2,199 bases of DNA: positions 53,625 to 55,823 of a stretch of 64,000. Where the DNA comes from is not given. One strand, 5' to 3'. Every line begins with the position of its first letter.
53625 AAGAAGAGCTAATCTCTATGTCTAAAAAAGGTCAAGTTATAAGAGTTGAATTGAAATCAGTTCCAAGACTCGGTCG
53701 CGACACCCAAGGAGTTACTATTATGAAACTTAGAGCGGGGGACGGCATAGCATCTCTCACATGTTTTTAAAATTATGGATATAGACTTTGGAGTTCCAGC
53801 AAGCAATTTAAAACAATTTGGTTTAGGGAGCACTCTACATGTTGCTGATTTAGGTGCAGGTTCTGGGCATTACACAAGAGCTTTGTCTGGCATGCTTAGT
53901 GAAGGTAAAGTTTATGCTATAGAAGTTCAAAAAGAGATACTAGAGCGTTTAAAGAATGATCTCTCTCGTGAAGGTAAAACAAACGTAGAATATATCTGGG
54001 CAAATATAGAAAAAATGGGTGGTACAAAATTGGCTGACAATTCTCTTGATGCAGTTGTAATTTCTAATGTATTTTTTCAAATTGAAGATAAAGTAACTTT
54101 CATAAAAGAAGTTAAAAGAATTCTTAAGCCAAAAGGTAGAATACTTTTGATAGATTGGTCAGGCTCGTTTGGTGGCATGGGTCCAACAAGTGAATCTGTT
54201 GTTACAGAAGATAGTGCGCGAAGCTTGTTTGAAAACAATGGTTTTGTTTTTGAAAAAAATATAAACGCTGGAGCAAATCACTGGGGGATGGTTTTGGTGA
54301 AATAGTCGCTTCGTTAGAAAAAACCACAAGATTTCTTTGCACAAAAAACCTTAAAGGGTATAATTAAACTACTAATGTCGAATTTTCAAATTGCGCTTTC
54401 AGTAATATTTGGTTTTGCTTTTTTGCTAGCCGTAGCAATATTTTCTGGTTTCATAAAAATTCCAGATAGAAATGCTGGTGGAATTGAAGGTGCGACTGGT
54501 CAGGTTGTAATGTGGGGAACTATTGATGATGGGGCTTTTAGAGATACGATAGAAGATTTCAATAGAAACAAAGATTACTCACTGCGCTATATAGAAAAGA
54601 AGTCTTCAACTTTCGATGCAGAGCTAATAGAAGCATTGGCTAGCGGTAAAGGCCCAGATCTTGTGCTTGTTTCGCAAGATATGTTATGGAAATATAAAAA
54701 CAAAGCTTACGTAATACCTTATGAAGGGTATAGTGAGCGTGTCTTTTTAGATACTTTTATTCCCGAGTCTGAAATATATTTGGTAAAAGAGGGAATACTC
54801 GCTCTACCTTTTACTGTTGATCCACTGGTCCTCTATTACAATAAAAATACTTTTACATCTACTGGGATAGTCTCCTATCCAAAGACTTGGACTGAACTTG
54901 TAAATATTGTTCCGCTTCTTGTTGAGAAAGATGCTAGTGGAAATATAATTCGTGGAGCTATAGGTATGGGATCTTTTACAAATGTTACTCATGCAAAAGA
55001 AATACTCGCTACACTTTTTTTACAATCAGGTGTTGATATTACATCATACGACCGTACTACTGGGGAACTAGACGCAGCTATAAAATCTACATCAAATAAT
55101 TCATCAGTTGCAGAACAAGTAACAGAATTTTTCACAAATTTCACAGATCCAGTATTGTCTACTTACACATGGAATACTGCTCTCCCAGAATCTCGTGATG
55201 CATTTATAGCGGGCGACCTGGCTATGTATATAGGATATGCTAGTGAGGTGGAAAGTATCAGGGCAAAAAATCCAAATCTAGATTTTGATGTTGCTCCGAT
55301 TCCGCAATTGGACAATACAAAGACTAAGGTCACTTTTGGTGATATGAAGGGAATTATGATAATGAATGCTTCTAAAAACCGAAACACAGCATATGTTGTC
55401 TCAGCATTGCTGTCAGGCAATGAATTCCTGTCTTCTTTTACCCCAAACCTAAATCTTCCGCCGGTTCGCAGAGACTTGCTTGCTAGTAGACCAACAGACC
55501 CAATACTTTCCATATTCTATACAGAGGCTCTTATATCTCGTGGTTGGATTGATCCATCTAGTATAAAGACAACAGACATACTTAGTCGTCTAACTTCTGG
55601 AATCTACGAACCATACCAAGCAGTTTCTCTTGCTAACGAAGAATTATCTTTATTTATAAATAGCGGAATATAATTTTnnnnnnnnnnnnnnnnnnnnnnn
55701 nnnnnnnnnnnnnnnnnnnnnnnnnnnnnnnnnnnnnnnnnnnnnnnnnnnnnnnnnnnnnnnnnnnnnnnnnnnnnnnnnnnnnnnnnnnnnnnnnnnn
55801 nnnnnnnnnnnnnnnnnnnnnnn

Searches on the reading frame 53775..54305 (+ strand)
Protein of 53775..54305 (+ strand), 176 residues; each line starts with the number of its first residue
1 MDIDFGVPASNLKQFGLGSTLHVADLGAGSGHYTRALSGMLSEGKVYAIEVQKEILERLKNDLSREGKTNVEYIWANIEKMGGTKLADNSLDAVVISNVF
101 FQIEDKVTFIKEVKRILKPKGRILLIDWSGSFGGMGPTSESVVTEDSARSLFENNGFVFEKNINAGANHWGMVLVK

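Call 72: search_protein_families(library=ncbifam, proteins=[window:53775-54305:+], max_evalue=0.01)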
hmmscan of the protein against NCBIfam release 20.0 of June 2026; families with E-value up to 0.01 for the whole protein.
window:53775-54305:+ (176 aa): 51 families (the best 25 are shown)
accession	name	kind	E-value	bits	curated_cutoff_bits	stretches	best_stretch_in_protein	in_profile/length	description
NF041537.1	ArsM_AhpD_UU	exception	1.6e-14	53.5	510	1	22-127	79-182/345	arsenite methyltransferase/AhpD domain selenoprotein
NF008823.0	PRK11873.1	subfamily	4.4e-14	52.6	263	1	22-127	80-183/272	arsenite methyltransferase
NF041536.1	ArsM_DUF2284_UU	exception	2.7e-13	49.1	575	1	21-127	78-182/459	arsenite methyltransferase/DUF2284 domain selenoprotein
TIGR02072.1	BioC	equivalog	1.5e-12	47.8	184.95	1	20-124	35-131/244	malonyl-ACP O-methyltransferase BioC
NF047649.1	MTase_UXPK_star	exception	5e-12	45.4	460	1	22-127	80-183/283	methyltransferase/UXPK-star double selenoprotein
NF001240.0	PRK00216.1-1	equivalog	7.5e-12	44.8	378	1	19-129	63-172/251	bifunctional demethylmenaquinone methyltransferase/2-methoxy-6-polyprenyl-1,4-benzoquinol methylase UbiE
TIGR01934.1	MenG_MenH_UbiE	subfamily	2.3e-11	43.4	158.35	1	17-129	37-145/223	ubiquinone/menaquinone biosynthesis methyltransferase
NF043040.1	corrin_prot_MT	hypoth_equivalog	9.3e-11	41.6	180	1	22-127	44-149/216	corrinoid protein-associated methyltransferase CpaM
TIGR02469.1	CbiT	equivalog_domain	1.2e-09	38.5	78.3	1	11-125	11-120/124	precorrin-6Y C5,15-methyltransferase (decarboxylating) subunit CbiT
NF052510.1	methyltran_MpqE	exception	1.8e-09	37.3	335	1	22-129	49-155/234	methyl-plastoquinone biosynthesis methyltransferase MpqE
NF001244.0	PRK00216.1-5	equivalog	3.2e-09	36.4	216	1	18-128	47-156/236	bifunctional demethylmenaquinone methyltransferase/2-methoxy-6-polyprenyl-1,4-benzoquinol methylase UbiE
TIGR01983.1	UbiG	equivalog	1.2e-08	34.5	102.95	1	20-125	50-151/228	bifunctional 2-polyprenyl-6-hydroxyphenol methylase/3-demethylubiquinol 3-O-methyltransferase UbiG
NF001243.0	PRK00216.1-4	equivalog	1.4e-08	34.3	235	1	17-129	45-155/237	demethylmenaquinone methyltransferase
NF045667.1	MTase_DVU1556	equivalog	4.2e-08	32.9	155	1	14-128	17-122/213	DVU_1556 family methyltransferase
TIGR02752.1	MenG_heptapren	equivalog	6.1e-08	32.5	419.85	1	19-129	45-153/231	demethylmenaquinone methyltransferase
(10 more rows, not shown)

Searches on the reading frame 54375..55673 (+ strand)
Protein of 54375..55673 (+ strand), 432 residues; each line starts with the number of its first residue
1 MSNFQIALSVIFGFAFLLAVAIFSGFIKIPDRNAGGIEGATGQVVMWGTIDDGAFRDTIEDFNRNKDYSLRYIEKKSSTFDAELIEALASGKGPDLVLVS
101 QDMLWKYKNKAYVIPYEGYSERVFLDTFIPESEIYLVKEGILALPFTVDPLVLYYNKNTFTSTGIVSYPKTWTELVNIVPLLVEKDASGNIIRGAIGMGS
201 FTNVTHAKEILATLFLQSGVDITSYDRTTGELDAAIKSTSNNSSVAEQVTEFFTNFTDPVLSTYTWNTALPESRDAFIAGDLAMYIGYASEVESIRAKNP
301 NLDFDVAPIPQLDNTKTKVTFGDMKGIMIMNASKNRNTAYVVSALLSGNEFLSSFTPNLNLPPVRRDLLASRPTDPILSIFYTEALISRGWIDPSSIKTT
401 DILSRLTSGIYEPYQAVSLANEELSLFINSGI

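Call 3: search_protein_families(library=pfam, proteins=[window:54375-55673:+], max_evalue=1)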
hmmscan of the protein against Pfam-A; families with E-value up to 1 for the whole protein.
window:54375-55673:+ (432 aa): 3 families
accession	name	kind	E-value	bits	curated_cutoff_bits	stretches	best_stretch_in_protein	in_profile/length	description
PF01547.30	SBP_bac_1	-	2.7e-21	77.3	26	1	53-340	8-294/307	Bacterial extracellular solute-binding protein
PF13416.11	SBP_bac_8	-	3.6e-19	70.1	27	1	59-340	3-237/279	Bacterial extracellular solute-binding protein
PF12552.13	DUF3741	-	0.26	11.7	24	1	55-75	22-42/45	Protein of unknown function (DUF3741)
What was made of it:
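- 54375..55673 (+): Membrane-anchored substrate-binding-protein homologue (432 aa) ending 4 nt before P1; conserved partner gene of the cassette. Call 3: PF01547 SBP_bac_1, 77 bits.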

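Call 72: search_protein_families(library=ncbifam, proteins=[window:54375-55673:+], max_evalue=0.01)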
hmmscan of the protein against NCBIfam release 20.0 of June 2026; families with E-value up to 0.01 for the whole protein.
window:54375-55673:+ (432 aa): 4 families
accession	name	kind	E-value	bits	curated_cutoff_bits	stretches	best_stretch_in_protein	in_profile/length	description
NF007011.0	PRK09474.1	equivalog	1e-07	31.1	291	1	77-339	66-302/396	maltose/maltodextrin ABC transporter substrate-binding protein MalE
NF053763.1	ABCarbgalBndGanS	equivalog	5.3e-06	25.5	700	1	42-347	39-327/420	galactooligosaccharide ABC transporter substrate-binding protein GanS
NF008211.0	PRK10974.1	equivalog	0.00052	18.7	411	1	128-179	122-178/439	sn-glycerol-3-phosphate ABC transporter substrate-binding protein UgpB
TIGR03850.1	bind_CPR_0540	equivalog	0.005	15.5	299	0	141-180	151-189/437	carbohydrate ABC transporter substrate-binding protein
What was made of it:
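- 54375..55673 (+): Call 72: weak similarity to MalE and GanS types.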
